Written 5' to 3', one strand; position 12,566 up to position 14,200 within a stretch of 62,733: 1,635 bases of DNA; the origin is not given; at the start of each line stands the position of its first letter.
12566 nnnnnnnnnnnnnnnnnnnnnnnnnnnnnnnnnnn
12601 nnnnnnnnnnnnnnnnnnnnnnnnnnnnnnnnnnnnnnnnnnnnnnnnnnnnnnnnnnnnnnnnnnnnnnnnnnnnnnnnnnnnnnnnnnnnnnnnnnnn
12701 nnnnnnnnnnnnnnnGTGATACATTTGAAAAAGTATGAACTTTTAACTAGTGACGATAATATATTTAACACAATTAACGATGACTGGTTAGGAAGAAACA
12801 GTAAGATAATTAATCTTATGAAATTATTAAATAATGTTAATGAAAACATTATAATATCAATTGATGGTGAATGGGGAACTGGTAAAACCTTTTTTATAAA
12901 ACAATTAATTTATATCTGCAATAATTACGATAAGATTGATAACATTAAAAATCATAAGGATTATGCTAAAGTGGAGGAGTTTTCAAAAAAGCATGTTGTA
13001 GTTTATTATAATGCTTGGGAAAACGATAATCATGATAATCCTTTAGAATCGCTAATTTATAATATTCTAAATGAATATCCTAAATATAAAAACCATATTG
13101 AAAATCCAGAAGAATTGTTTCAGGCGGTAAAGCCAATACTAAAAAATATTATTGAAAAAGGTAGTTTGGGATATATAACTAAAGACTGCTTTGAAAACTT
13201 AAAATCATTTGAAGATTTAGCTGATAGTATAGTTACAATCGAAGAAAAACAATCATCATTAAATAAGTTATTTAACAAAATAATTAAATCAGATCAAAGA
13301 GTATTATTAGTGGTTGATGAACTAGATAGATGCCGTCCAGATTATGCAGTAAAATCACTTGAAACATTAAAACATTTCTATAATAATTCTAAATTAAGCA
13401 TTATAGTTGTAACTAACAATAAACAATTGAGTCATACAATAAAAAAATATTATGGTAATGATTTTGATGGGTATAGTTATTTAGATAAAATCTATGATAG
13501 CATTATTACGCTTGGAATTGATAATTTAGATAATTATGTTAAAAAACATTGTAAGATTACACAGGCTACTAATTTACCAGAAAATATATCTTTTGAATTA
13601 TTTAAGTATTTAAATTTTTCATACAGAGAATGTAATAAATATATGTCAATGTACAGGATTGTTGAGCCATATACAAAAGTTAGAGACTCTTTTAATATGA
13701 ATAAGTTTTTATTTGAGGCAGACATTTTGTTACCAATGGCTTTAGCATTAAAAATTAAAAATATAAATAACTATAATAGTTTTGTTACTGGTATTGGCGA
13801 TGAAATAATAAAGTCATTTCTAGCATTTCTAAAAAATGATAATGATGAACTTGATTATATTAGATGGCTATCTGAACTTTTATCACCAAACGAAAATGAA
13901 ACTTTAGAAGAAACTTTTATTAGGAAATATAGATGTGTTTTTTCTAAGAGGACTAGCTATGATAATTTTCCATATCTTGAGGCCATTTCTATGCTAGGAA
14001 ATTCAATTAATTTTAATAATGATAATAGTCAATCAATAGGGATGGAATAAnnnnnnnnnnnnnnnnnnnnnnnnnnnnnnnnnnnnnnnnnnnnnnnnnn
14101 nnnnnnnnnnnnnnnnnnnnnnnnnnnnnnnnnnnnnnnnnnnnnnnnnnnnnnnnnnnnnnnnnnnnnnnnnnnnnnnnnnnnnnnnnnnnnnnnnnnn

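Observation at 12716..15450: Translationally coupled KAP P-loop NTPase plus ApeA-like HEPN protein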

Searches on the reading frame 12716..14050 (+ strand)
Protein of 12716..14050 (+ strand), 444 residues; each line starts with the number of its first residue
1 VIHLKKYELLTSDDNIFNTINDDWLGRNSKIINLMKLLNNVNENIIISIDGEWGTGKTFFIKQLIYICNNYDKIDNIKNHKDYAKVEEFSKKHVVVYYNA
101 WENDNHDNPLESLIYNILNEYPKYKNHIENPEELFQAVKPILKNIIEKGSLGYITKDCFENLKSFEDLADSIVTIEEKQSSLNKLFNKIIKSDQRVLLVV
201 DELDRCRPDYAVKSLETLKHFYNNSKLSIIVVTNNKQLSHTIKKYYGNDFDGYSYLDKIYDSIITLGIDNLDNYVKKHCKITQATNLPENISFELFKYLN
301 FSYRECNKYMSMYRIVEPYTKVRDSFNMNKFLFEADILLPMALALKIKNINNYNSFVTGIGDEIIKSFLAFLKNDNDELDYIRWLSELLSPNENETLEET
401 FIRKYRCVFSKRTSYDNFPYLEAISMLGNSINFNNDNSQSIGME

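Call 3: search_protein_families(library=pfam, proteins=[window:12716-14050:+], max_evalue=0.1)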
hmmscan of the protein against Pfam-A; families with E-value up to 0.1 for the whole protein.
window:12716-14050:+ (444 aa): 13 families
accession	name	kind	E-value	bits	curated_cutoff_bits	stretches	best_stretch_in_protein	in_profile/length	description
PF07693.20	KAP_NTPase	-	6.4e-33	114.7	20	1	29-265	3-224/293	KAP family P-loop domain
PF13401.12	AAA_22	-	1.9e-08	35.1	27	1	46-235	7-124/130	AAA domain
PF24883.2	NPHP3_N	-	1.8e-07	31.9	24.8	2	176-229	103-157/164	Nephrocystin 3, N-terminal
PF05729.18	NACHT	-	0.00011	22.5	26.7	1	175-211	62-98/167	NACHT domain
PF00004.35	AAA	-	0.00064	20.6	21.2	0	171-236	37-111/131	ATPase family associated with various cellular activities (AAA)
PF13191.12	AAA_16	-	0.0017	19.4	32.6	1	24-224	2-158/167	AAA ATPase domain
PF01637.24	ATPase_2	-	0.0041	17.4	33.2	1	30-226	7-147/225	ATPase domain predominantly from Archaea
PF02367.23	TsaE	-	0.01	16.2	26.6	1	35-68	11-45/128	Threonylcarbamoyl adenosine biosynthesis protein TsaE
PF13173.12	AAA_14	-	0.011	16.1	27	0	165-241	37-106/129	AAA domain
PF20720.3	nSTAND3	-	0.015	15.5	27.2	1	38-108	11-82/155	Novel STAND NTPase 3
PF25199.1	nSTAND_NTPase5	-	0.026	14.8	34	0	38-68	35-65/145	Novel STAND NTPase 5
PF06745.19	ATPase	-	0.032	14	26.6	0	43-66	18-41/231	KaiC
PF09249.16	tRNA_NucTransf2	-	0.09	13.4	27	0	148-226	23-101/113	tRNA nucleotidyltransferase, second domain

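Call 4: search_protein_families(library=padloc, proteins=[window:12716-14050:+], max_evalue=0.1)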
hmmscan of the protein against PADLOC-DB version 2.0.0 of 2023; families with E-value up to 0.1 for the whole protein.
window:12716-14050:+ (444 aa): 8 families
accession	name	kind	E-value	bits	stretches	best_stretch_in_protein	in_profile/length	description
PDLC04959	PDC-S20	-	6.9e-45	152.4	1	4-395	3-399/464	-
PDLC04956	PDC-S20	-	5.9e-36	122.8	1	32-273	21-259/450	-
PDLC04957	PDC-S20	-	4e-31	107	1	23-282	6-272/446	-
PDLC04958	PDC-S20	-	5.1e-30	103.2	1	23-277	4-265/458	-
PDLC02209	QatA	-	5.7e-09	33.1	1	170-246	176-254/646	-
PDLC02210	QatA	-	2e-08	31.2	1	150-259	159-270/593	-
PDLC02361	PifA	-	2.5e-08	31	1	42-259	38-246/720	PifA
PDLC04140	mad8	-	0.014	13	1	40-235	23-233/314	mads_8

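Call 9: find_homologous_proteins(query=window:12725-14047:+)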
Query window:12725-14047:+ (441 aa): 1519 proteins with E <= 0.001 among 8000 candidates; the best 120 are listed.
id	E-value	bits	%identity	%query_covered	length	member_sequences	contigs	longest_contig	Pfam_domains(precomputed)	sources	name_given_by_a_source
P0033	1.7e-288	975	100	100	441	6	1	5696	PF07693.21,PF24883.3,PF13401.13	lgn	-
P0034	2.6e-277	938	96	100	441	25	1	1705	PF07693.21,PF24883.3,PF13401.13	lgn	-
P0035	2.8e-248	842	87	98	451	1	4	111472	PF07693.21,PF24883.3,PF13401.13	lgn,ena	-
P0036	1.5e-245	833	86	98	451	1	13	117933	PF07693.21,PF24883.3,PF13401.13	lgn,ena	-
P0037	2.8e-243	826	86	98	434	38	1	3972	PF07693.21,PF24883.3,PF13401.13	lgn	-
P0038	1.1e-235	801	82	98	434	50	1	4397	PF07693.21,PF24883.3,PF13401.13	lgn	-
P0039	2.1e-226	770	81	98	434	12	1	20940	PF07693.21,PF24883.3,PF00004.36,PF13401.13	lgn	-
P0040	7.9e-216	735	75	99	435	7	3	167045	PF07693.21,PF24883.3,PF13401.13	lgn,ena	-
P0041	3.7e-210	717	76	97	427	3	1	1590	PF07693.21,PF24883.3,PF13401.13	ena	-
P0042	2.5e-187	641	67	98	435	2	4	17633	PF07693.21,PF24883.3,PF13401.13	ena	-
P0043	7.9e-184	630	65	98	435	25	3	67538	PF07693.21,PF13401.13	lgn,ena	-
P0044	9.3e-181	620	64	98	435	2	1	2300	PF07693.21,PF13401.13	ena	-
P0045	2.0e-180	619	63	98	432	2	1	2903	PF07693.21,PF24883.3,PF05729.19,PF13401.13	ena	-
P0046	7.3e-179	613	63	98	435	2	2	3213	PF07693.21,PF24883.3,PF05729.19,PF13401.13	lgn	-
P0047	3.8e-178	611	63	98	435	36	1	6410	PF07693.21,PF13401.13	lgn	-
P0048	1.8e-175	602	63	98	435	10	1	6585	PF06745.20,PF07693.21,PF24883.3,PF13401.13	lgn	-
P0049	1.4e-172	593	64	98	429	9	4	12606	PF07693.21,PF24883.3,PF00004.36,PF13401.13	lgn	-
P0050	2.8e-172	592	63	98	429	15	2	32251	PF07693.21,PF24883.3,PF00004.36,PF13401.13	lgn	-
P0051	2.1e-170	586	63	98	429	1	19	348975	PF07693.21,PF24883.3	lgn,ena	-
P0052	1.3e-165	570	59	98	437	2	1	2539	PF07693.21,PF24883.3,PF05729.19,PF13401.13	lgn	-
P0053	1.3e-161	557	59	98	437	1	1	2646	PF13173.13,PF07693.21,PF24883.3,PF05729.19,PF13401.13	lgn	-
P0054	2.3e-152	526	56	97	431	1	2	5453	PF07693.21,PF24883.3,PF13401.13,PF01637.25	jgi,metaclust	metaclust:\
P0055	6.8e-151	521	54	98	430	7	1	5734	PF07693.21,PF24883.3,PF05729.19,PF13401.13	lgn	-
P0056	7.7e-150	518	82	65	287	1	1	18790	PF07693.21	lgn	-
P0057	2.6e-149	516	58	98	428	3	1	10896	PF07693.21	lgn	-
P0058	5.8e-149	515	54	98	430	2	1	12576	PF07693.21,PF24883.3,PF13401.13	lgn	-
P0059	2.1e-146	507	55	98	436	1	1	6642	PF07693.21,PF24883.3,PF13401.13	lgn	-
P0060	2.6e-145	503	54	98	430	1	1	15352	PF07693.21,PF24883.3,PF13401.13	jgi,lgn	jgi:KaiC/GvpD/RAD55 family RecA-like ATPase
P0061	1.0e-142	494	57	94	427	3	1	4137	PF13173.13,PF07693.21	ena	-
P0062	4.7e-140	486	55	90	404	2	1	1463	PF07693.21,PF24883.3,PF13401.13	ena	-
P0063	7.6e-136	472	54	98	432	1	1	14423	PF07693.21,PF24883.3,PF13401.13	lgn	-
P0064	5.7e-135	469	53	97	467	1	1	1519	PF13173.13,PF07693.21,PF24883.3,PF13401.13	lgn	-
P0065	2.0e-128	447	51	98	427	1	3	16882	PF07693.21,PF13401.13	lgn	-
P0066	7.5e-127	442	50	96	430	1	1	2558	PF07693.21,PF13401.13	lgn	-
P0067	8.4e-127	442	50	98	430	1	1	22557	PF13173.13,PF07693.21,PF24883.3,PF13401.13,PF01637.25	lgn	-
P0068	2.2e-126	441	52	98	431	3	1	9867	PF13173.13,PF06745.20,PF07693.21,PF24883.3,PF13401.13,PF01637.25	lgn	-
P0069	3.1e-122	427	49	97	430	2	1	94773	PF13173.13,PF07693.21,PF24883.3,PF13401.13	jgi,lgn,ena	-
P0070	3.2e-122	427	50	97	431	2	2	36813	PF06745.20,PF07693.21,PF13401.13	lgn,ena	-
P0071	5.5e-122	426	49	98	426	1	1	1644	PF13173.13,PF07693.21,PF24883.3,PF05729.19,PF13401.13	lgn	-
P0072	3.1e-121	424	49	98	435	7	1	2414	PF13173.13,PF07693.21,PF24883.3,PF13401.13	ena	-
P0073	1.5e-118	415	46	98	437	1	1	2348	PF07693.21,PF24883.3,PF13401.13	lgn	-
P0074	3.4e-118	414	46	98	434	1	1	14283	PF07693.21,PF13401.13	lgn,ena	-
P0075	1.1e-117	412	43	99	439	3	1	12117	PF07693.21,PF13401.13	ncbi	ncbi:MAG: P-loop NTPase fold protein [Bacilli bacterium]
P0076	2.2e-116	408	47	99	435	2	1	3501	PF13173.13,PF07693.21,PF24883.3,PF13401.13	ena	-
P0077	8.1e-116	406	46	97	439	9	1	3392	PF07693.21,PF13401.13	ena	-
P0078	1.3e-115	405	43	99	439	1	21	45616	PF07693.21,PF24883.3,PF13401.13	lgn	-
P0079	1.8e-115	405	46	98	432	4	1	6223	PF07693.21,PF13401.13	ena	-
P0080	5.1e-115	403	45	98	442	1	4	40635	PF07693.21,PF13401.13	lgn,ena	-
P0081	7.5e-114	399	43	99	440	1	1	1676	PF07693.21,PF24883.3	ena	-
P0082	3.6e-111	390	45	97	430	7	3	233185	PF07693.21,PF13401.13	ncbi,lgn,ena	-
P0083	7.0e-111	389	44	97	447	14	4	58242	PF07693.21,PF24883.3,PF13401.13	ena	-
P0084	1.5e-110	388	44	98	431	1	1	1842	PF07693.21,PF13401.13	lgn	-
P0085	3.4e-109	384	45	99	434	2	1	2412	PF07693.21,PF13401.13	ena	-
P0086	1.9e-108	381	45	98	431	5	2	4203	PF07693.21,PF24883.3,PF13401.13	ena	-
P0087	2.8e-108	381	45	99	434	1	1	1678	PF07693.21,PF13401.13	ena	-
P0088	3.0e-108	381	43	98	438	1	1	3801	PF07693.21,PF24883.3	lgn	-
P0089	7.0e-108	380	44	98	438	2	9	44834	PF07693.21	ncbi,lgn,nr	ncbi:MAG: hypothetical protein HFJ12_05465 [Bacilli bacterium]|nr:hypothetical protein [Bacilli bact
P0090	7.7e-108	379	45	97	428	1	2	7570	PF07693.21,PF24883.3,PF13401.13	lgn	-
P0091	1.5e-107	379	44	96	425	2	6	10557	PF07693.21,PF13401.13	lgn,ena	-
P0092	2.6e-107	378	44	97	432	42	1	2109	PF07693.21,PF24883.3,PF13401.13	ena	-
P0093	3.3e-107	377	44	98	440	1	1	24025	PF07693.21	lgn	-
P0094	4.5e-107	377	44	98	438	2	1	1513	PF07693.21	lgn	-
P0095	1.3e-106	375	44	99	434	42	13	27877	PF07693.21,PF13401.13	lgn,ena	-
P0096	1.4e-106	375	41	99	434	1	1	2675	PF07693.21,PF24883.3,PF13401.13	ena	-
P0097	2.0e-106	375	45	98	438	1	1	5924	PF07693.21,PF13401.13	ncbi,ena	-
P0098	9.1e-106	373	44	98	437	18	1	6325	PF07693.21,PF13401.13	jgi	-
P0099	1.2e-105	372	44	98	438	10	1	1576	PF07693.21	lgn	-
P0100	1.9e-105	372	44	99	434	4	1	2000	PF07693.21,PF13401.13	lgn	-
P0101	2.0e-105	372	44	98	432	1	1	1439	PF07693.21,PF24883.3,PF13401.13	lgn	-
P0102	3.0e-105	371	45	98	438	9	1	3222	PF07693.21,PF13401.13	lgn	-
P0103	5.6e-103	363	44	98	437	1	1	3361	PF07693.21,PF13401.13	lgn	-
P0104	6.4e-103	363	43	98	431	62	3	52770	PF07693.21,PF24883.3,PF13401.13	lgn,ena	-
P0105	4.4e-102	361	68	54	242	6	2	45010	PF07693.21,PF24883.3,PF13401.13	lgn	-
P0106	5.0e-102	360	44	98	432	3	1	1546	PF07693.21,PF24883.3,PF13401.13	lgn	-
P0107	8.2e-102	360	44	97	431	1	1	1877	PF07693.21,PF24883.3,PF13401.13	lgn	-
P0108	1.8e-101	358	44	97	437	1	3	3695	PF07693.21,PF24883.3,PF13401.13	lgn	-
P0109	2.8e-101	358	41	97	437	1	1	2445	PF07693.21,PF13401.13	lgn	-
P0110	3.7e-101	357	44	96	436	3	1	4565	PF07693.21,PF24883.3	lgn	-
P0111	4.5e-101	357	43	98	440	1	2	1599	PF07693.21,PF24883.3,PF13401.13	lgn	-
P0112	4.7e-101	357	45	96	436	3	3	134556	PF07693.21,PF24883.3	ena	-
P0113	1.7e-100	355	44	97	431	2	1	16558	PF07693.21,PF24883.3,PF13401.13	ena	-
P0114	1.8e-100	355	44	97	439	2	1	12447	PF07693.21,PF24883.3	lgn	-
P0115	2.8e-100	355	43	97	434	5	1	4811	PF07693.21,PF13401.13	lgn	-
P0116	6.0e-100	353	43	97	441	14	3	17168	PF07693.21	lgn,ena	-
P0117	8.1e-100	353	43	98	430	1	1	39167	PF07693.21,PF13401.13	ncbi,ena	-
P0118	1.4e-99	352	42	98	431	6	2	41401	PF07693.21,PF24883.3,PF13401.13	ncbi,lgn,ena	-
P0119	9.0e-99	350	42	98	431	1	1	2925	PF07693.21,PF24883.3,PF05729.19,PF13401.13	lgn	-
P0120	1.8e-97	345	43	95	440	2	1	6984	PF07693.21,PF24883.3,PF00004.36,PF13401.13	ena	-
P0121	8.5e-97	343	44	94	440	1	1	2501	PF07693.21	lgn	-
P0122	1.0e-96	343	43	98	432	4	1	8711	PF07693.21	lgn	-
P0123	2.1e-96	342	42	97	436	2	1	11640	PF07693.21,PF24883.3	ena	-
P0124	4.8e-96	341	43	98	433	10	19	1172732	PF07693.21,PF13401.13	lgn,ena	-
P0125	1.2e-95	339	46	85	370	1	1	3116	PF07693.21,PF24883.3,PF13401.13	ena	-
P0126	1.9e-95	339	41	98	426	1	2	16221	PF07693.21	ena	-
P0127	2.9e-93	331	43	98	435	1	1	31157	PF07693.21,PF24883.3,PF13401.13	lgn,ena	-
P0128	5.0e-93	331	41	98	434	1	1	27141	PF07693.21,PF24883.3,PF13401.13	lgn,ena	-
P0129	6.2e-91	324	50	69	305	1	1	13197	PF07693.21,PF05729.19,PF13401.13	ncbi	-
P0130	2.3e-90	322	41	98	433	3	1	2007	PF07693.21,PF24883.3,PF13401.13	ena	-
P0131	9.9e-90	320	41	91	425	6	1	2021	PF07693.21,PF13401.13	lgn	-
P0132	1.1e-89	320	43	90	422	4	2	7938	PF07693.21,PF00004.36,PF13401.13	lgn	-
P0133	1.1e-89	320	40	98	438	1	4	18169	PF07693.21,PF13401.13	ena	-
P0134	1.7e-88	316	43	97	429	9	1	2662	PF13173.13,PF07693.21,PF13401.13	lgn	-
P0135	1.7e-88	316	40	92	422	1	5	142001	PF07693.21,PF00004.36,PF13401.13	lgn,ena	-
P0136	2.3e-86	309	41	90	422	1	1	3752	PF07693.21,PF13401.13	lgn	-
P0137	3.5e-86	308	41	90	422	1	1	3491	PF07693.21,PF00004.36,PF13401.13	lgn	-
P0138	4.0e-86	308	42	90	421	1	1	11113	PF07693.21,PF13401.13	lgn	-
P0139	1.7e-85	306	47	73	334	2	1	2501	PF07693.21,PF24883.3,PF05729.19,PF13401.13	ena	-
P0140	3.7e-85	305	54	58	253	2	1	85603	PF07693.21,PF24883.3,PF00004.36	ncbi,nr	ncbi:MAG: AAA family ATPase [Mollicutes bacterium]|nr:AAA family ATPase [Mollicutes bacterium]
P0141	4.7e-84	301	42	86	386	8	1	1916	PF07693.21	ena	-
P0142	9.6e-84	300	42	80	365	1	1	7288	PF07693.21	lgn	-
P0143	7.7e-83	297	39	98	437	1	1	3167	PF07693.21,PF24883.3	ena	-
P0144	6.9e-82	294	43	81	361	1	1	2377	PF07693.21,PF13401.13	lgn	-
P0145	3.4e-77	279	36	99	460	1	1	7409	PF07693.21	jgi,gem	-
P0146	1.3e-76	277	39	88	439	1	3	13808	PF13173.13,PF07693.21,PF24883.3,PF13401.13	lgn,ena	-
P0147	3.2e-76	275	39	88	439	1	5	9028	PF13173.13,PF07693.21,PF24883.3,PF13401.13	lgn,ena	-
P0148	5.8e-76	274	37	91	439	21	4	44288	PF13173.13,PF07693.21,PF24883.3,PF13401.13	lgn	-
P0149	6.5e-76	274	39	88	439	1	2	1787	PF13173.13,PF07693.21,PF24883.3,PF13401.13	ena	-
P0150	1.2e-75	273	38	91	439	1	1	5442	PF07693.21,PF24883.3,PF13401.13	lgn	-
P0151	1.2e-75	273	39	88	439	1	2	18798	PF13173.13,PF07693.21,PF24883.3,PF13401.13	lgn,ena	-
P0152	1.3e-75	273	38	91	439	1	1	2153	PF13173.13,PF07693.21,PF24883.3,PF13401.13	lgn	-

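Call 18: find_related_loci(query=A2, collection=genome_contigs, flank=6000)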
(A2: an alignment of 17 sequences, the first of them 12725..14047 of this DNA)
Query A2 (441 aa) in genome_contigs; peptide patterns used: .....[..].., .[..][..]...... (x = any residue, [..] = any of these).
221 stretches matched a pattern; 199 encode a relative of the query (tblastn E <= 1e-3); the best 80 are kept; 79 distinct loci.
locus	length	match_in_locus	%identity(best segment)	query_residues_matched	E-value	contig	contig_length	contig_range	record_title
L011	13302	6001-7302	82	1-434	0e+0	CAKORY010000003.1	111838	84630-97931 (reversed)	MAG: uncultured Bacilli bacterium isolate REFINED_METABAT215_TOP10_CONTIGS_1500_ASSEMBLY_K77_MERGED__Hadza_MoBio_hadza-E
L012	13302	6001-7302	85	1-434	0e+0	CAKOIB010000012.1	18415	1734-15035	MAG: uncultured Bacilli bacterium isolate REFINED_METABAT215_TOP10_CONTIGS_1500_ASSEMBLY_K77_MERGED__Hadza_MoBio_hadza-E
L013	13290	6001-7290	64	1-430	0e+0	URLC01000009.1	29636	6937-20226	uncultured Tenericutes bacterium isolate UMGS1110 genome assembly, contig: NODE_275_length_29636_cov_9.85271, whole geno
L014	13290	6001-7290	64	1-430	0e+0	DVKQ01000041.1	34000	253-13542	MAG TPA_asm: Candidatus Onthousia faecipullorum isolate CHK195-26880 CHK195__C147812_L34000_ERR3414590, whole genome sho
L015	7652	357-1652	63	1-432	6e-175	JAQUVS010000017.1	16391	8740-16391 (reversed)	MAG: Bacilli bacterium isolate STD2_172 NODE_13141_length_16391_cov_8.417978_Sandtown_D2, whole genome shotgun sequence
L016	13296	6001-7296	63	1-432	7e-175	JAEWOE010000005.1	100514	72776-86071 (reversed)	MAG: Bacillota bacterium isolate OH_SBlB_51 k127_65961, whole genome shotgun sequence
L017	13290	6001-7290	55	1-431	3e-159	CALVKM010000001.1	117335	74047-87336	MAG: uncultured Bacilli bacterium isolate BRZ_NS__bin93 genome assembly, contig: BRZ_NS__NODE_221_length_117335_cov_40.3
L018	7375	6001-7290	65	1-430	0e+0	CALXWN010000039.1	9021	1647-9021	MAG: uncultured Clostridia bacterium isolate BRZ_CH__bin12 genome assembly, contig: BRZ_CH__NODE_12014_length_9021_cov_1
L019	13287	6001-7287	47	1-429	1e-126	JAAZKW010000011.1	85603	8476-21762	MAG: Mollicutes bacterium isolate AS22ysBPME_94 28133_AS22, whole genome shotgun sequence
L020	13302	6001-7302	49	1-433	6e-127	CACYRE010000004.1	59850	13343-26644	MAG: uncultured Erysipelotrichaceae bacterium isolate RUG12194 genome assembly, contig: RUG12194_asm_4, whole genome sho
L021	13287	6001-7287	46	1-432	5e-121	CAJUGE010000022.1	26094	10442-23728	MAG TPA_asm: uncultured Bacilli bacterium isolate MGBC139354 genome assembly, contig: MGBC139354.22, whole genome shotgu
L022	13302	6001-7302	49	1-433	2e-128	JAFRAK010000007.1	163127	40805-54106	MAG: Bacilli bacterium isolate RGIG2316 Goat_Duodenum.Co__c94882, whole genome shotgun sequence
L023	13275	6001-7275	44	3-428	7e-115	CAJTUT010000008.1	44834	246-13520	MAG TPA_asm: uncultured Bacilli bacterium isolate MGBC114289 genome assembly, contig: MGBC114289.8, whole genome shotgun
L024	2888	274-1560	45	3-432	1e-118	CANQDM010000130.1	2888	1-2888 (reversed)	MAG: uncultured Bacilli bacterium isolate Lapin-007__bin22 genome assembly, contig: Lapin-007__NODE_18381_length_2888_co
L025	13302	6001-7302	44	1-436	2e-114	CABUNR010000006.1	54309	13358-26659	MAG TPA_asm: uncultured Firmicutes bacterium isolate MGYG-HGUT-04175 genome assembly, contig: GUT_GENOME258596_6, whole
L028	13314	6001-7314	44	1-441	3e-110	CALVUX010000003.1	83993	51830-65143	MAG: uncultured Bacilli bacterium isolate BRZ_EC__bin54 genome assembly, contig: BRZ_EC__NODE_565_length_83993_cov_20.20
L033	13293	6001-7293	42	1-434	1e-104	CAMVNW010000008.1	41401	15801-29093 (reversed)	MAG TPA_asm: uncultured Bacillales bacterium isolate SRR8387716_bin.72_metaWRAP_v1.3_MAG genome assembly, contig: ERZ142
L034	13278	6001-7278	45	1-428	2e-115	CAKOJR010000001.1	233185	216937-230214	MAG: uncultured Bacilli bacterium isolate REFINED_METABAT215_TOP10_CONTIGS_1500_ASSEMBLY_K77_MERGED__Hadza_MoBio_hadza-I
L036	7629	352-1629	39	1-429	1e-95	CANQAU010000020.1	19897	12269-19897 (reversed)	MAG: uncultured Bacilli bacterium isolate Lapin-003-2__bin54 genome assembly, contig: Lapin-003-2__NODE_2599_length_1989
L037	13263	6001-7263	43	1-425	7e-94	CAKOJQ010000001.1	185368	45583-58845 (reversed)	MAG: uncultured Bacilli bacterium isolate REFINED_METABAT215_TOP10_CONTIGS_1500_ASSEMBLY_K77_MERGED__Hadza_MoBio_C-REDO_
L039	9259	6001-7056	45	1-346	1e-81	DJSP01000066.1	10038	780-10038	MAG TPA_asm: Bacillales bacterium UBA6331 UBA6331_contig_2741, whole genome shotgun sequence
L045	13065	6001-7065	41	1-369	9e-77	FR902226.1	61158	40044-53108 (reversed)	Clostridium sp. CAG:628 genomic scaffold, scf44, whole genome shotgun sequence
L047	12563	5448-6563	37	1-393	1e-74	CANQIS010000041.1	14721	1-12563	MAG: uncultured Bacilli bacterium isolate Lapin-027__bin63 genome assembly, contig: Lapin-027__NODE_3855_length_14721_co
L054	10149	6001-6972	40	1-316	8e-68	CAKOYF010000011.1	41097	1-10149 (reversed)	MAG: uncultured Clostridia bacterium isolate REFINED_METABAT215_TOP10_CONTIGS_1500_ASSEMBLY_K77_MERGED__Hadza_MoBio_hadz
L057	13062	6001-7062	38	1-366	9e-65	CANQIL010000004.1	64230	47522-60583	MAG: uncultured Bacilli bacterium isolate Lapin-028__bin30 genome assembly, contig: Lapin-028__NODE_394_length_64230_cov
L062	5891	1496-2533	29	13-352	3e-46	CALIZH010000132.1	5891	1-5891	MAG TPA_asm: uncultured Actinomyces sp. isolate ERR589726_bin.15_CONCOCT_v1.1_MAG genome assembly, contig: ERZ773236.414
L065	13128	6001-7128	28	1-372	2e-45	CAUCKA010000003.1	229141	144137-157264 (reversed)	MAG TPA_asm: uncultured Collinsella sp. isolate ERR9616670_bin.21_MetaWRAP_v1.3_MAG genome assembly, contig: ERZ18534122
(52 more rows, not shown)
